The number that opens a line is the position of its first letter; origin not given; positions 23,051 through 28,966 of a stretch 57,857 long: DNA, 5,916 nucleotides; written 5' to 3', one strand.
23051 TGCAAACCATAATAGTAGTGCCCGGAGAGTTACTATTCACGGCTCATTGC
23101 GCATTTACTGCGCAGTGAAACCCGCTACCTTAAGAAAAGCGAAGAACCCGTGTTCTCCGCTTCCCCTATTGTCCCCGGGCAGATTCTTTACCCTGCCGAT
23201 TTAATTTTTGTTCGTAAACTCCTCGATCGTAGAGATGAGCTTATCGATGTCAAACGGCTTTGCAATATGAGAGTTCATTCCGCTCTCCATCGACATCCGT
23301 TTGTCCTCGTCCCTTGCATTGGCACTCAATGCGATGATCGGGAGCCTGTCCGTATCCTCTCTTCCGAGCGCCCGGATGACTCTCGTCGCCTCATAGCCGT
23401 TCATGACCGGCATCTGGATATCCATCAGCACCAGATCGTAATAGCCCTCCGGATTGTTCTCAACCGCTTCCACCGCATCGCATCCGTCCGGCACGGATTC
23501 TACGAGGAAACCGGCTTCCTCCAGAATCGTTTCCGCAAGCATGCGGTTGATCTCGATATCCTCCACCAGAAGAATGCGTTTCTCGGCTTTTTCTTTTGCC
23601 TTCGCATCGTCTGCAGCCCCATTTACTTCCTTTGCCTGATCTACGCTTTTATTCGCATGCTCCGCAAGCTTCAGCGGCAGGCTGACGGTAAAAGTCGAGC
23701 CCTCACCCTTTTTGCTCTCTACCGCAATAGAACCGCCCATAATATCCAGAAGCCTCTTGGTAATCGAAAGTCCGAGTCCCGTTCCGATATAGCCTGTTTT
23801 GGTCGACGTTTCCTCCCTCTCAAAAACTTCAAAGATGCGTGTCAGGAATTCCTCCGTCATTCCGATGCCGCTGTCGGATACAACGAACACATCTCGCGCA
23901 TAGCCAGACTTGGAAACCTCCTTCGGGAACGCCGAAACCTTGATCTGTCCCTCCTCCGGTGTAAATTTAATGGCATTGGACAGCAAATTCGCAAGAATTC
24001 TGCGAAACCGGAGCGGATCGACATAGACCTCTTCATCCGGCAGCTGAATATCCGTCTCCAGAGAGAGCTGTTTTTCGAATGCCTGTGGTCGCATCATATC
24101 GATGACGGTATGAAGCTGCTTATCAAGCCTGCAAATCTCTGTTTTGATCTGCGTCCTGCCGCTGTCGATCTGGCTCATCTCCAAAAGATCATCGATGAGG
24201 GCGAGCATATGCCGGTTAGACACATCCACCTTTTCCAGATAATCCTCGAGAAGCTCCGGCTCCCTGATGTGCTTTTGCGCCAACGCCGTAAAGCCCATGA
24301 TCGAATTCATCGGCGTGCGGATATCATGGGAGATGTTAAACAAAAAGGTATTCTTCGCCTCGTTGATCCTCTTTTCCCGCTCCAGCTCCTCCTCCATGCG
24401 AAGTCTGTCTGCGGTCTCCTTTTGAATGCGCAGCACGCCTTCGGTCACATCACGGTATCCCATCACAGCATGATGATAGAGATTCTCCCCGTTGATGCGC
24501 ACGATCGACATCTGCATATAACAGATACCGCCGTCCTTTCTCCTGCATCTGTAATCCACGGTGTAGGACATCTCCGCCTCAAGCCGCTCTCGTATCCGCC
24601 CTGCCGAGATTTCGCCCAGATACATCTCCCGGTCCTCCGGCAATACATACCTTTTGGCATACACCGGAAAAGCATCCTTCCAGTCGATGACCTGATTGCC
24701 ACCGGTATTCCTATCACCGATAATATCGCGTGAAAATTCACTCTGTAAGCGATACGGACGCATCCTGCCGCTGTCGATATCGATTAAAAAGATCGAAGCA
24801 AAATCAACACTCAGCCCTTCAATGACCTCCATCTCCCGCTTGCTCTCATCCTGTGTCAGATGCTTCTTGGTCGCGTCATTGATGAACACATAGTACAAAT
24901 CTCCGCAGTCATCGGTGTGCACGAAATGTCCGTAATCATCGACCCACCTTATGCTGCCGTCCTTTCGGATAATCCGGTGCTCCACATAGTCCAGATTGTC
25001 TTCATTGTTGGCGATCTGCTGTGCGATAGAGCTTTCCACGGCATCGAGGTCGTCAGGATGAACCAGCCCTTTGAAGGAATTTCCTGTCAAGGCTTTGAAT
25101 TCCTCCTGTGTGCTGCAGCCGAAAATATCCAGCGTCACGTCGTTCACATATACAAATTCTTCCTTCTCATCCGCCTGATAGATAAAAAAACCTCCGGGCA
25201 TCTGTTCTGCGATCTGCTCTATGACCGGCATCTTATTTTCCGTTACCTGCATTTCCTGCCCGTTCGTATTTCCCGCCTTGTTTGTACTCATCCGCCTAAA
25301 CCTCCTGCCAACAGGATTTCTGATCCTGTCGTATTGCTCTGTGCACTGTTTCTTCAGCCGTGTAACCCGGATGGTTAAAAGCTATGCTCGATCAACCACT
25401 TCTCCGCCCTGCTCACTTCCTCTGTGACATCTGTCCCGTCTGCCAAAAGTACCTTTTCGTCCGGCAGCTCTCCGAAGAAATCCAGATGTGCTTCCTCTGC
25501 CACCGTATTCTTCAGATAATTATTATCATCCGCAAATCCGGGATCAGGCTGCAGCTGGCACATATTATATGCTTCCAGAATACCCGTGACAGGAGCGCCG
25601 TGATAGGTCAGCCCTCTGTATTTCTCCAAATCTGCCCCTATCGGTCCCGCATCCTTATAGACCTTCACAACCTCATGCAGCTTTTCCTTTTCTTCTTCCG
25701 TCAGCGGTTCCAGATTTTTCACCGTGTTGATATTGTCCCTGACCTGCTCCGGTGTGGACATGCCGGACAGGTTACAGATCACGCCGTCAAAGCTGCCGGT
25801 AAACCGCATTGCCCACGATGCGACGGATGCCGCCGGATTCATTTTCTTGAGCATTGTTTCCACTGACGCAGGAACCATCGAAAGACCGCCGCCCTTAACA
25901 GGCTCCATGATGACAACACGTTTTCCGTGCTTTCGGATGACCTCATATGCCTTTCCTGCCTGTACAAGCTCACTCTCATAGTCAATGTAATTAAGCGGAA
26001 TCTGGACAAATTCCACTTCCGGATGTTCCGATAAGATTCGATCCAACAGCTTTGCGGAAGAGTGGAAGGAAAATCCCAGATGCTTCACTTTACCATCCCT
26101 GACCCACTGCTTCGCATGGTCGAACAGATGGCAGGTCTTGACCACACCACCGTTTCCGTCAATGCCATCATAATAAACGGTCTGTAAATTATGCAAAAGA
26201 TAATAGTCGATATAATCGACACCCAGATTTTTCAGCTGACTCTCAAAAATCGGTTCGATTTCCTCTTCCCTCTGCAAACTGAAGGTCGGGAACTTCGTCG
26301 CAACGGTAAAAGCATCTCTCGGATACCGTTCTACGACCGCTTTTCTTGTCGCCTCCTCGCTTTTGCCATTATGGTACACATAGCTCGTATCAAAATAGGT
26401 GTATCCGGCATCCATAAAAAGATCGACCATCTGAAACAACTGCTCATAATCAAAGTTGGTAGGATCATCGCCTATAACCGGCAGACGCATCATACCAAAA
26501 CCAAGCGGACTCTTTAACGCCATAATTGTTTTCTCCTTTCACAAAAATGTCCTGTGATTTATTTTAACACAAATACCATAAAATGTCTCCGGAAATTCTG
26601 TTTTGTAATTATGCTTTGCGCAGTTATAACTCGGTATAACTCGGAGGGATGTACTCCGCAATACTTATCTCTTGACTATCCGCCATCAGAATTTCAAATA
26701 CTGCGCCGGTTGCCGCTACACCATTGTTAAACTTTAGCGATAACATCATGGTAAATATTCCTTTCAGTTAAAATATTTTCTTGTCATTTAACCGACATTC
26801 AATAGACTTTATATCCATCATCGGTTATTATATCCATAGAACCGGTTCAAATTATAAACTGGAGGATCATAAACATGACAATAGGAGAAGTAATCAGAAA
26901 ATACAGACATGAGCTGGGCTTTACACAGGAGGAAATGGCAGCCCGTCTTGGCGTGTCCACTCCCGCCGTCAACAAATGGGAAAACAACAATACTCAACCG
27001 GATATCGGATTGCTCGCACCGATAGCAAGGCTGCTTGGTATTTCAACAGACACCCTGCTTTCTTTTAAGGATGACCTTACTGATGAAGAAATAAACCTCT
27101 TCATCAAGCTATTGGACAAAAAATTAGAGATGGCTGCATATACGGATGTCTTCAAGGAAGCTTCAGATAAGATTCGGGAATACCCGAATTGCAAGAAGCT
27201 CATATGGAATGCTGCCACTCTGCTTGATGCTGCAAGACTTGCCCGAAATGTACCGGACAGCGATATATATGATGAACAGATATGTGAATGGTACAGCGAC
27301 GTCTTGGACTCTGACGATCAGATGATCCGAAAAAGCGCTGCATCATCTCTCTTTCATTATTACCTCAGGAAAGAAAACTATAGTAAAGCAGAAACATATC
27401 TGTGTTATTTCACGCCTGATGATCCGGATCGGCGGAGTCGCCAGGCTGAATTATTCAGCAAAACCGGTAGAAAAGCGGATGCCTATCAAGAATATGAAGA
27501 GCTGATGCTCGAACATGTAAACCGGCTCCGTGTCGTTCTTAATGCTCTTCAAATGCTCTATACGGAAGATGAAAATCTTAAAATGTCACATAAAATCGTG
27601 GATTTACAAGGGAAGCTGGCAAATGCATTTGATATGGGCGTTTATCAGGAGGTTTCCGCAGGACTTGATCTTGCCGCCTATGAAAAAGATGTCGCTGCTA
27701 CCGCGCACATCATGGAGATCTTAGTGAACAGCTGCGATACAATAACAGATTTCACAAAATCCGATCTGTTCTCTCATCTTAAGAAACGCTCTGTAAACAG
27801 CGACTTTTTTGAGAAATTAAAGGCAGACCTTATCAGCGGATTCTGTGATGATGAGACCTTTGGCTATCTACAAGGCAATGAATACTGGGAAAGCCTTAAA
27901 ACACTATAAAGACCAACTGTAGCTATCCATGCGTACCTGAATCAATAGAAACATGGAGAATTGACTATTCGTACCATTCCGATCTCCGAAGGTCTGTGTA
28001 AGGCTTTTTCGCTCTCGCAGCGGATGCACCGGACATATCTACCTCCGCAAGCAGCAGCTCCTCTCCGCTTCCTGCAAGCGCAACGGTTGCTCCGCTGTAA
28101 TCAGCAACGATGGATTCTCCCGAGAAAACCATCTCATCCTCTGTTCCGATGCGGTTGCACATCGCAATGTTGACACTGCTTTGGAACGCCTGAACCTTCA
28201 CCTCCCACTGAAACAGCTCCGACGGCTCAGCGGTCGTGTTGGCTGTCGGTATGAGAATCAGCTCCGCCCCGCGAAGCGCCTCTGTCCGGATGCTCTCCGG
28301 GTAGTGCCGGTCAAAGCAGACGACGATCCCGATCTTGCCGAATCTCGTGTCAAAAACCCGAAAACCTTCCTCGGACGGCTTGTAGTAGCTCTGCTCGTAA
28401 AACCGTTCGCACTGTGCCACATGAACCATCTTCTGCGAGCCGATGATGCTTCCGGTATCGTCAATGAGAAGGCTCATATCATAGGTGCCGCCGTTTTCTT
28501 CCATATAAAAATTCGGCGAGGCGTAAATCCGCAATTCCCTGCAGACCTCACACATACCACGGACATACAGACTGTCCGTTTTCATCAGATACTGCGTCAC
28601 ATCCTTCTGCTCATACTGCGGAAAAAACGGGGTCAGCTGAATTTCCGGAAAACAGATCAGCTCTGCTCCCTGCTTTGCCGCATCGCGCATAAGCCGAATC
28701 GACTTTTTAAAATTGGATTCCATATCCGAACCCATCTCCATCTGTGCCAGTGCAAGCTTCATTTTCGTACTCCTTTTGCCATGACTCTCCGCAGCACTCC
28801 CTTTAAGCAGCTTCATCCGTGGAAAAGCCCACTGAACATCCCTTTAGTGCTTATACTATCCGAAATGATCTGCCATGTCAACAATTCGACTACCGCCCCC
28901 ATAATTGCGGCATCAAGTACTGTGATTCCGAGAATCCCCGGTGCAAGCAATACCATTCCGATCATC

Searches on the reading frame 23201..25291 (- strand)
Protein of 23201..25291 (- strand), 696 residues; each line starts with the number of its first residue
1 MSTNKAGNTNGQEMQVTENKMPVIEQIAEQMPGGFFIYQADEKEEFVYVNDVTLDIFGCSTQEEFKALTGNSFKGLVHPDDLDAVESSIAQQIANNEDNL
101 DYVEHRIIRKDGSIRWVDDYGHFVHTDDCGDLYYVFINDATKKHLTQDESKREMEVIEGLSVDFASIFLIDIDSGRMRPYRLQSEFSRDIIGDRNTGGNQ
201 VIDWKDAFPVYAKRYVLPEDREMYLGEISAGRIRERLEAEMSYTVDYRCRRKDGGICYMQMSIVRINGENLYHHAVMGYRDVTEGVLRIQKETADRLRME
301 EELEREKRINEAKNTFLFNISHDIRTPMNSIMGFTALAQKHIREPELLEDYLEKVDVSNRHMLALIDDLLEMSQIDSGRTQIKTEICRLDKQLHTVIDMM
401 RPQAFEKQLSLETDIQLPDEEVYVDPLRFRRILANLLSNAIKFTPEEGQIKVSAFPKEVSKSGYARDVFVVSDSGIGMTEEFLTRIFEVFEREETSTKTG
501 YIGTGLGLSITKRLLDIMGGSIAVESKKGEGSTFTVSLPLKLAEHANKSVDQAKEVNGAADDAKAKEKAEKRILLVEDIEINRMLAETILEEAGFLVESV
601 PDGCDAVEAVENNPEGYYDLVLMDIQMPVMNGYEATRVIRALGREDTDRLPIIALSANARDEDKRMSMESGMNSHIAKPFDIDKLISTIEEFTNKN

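Call 44: search_protein_families(library=pfam, proteins=[window:23201-25291:-], max_evalue=0.00001)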
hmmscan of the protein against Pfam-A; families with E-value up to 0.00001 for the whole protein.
window:23201-25291:- (696 aa): 6 families
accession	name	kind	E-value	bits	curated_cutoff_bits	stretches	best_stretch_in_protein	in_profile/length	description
PF02518.31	HATPase_c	-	4.1e-27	95.3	26.4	1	425-541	2-110/111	Histidine kinase-, DNA gyrase B-, and HSP90-like ATPase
PF00072.30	Response_reg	-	2.2e-24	86.2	30.2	1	573-689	1-110/111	Response regulator receiver domain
PF08447.18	PAS_3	-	7.8e-21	74.6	25.6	1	47-129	2-79/89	PAS fold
PF00512.31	HisKA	-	9.3e-18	64.5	26.9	1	312-378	1-66/66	His Kinase A (phospho-acceptor) domain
PF13426.13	PAS_9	-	2.1e-07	31.6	27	0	34-141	3-102/103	PAS domain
PF00989.32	PAS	-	4.8e-06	27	22.6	0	26-118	5-90/113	PAS fold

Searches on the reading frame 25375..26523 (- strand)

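Call 44: search_protein_families(library=pfam, proteins=[window:25375-26523:-], max_evalue=0.00001)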
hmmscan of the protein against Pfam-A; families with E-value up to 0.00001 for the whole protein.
window:25375-26523:- (382 aa): 1 family
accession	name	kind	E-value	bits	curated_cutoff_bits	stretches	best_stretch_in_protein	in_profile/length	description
PF00248.27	Aldo_ket_red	-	2.8e-41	142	24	1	6-286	1-290/291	Aldo/keto reductase family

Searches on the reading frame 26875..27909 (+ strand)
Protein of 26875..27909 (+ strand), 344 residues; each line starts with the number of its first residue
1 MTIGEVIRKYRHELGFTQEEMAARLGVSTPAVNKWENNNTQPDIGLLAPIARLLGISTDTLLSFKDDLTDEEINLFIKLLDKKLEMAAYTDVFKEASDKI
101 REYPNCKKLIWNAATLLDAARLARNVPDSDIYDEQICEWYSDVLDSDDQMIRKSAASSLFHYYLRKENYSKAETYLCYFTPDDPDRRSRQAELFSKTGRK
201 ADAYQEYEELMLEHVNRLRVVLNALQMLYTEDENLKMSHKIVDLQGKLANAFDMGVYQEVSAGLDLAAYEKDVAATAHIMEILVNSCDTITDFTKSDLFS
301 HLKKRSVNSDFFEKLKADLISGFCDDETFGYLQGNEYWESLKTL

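Call 44: search_protein_families(library=pfam, proteins=[window:26875-27909:+], max_evalue=0.00001)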
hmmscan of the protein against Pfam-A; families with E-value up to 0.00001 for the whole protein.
window:26875-27909:+ (344 aa): 4 families
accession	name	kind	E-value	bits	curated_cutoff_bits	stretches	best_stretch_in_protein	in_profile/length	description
PF01381.28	HTH_3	-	2.4e-14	53.5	23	1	7-60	1-54/55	Helix-turn-helix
PF12844.13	HTH_19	-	8.5e-10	38.8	30.2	1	4-63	1-60/64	Helix-turn-helix domain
PF13560.12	HTH_31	-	2.8e-09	37.6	27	1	3-59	2-59/64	Helix-turn-helix domain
PF13443.12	HTH_26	-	2.5e-06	28.1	22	1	7-67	2-63/63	Cro/C1-type HTH DNA-binding domain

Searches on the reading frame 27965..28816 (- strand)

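Call 44: search_protein_families(library=pfam, proteins=[window:27965-28816:-], max_evalue=0.00001)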
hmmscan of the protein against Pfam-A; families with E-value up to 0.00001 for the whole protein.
window:27965-28816:- (283 aa): 1 family
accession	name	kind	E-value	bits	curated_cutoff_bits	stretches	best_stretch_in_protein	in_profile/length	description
PF00795.27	CN_hydrolase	-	1.4e-39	136.4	23.2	1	20-268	1-255/256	Carbon-nitrogen hydrolase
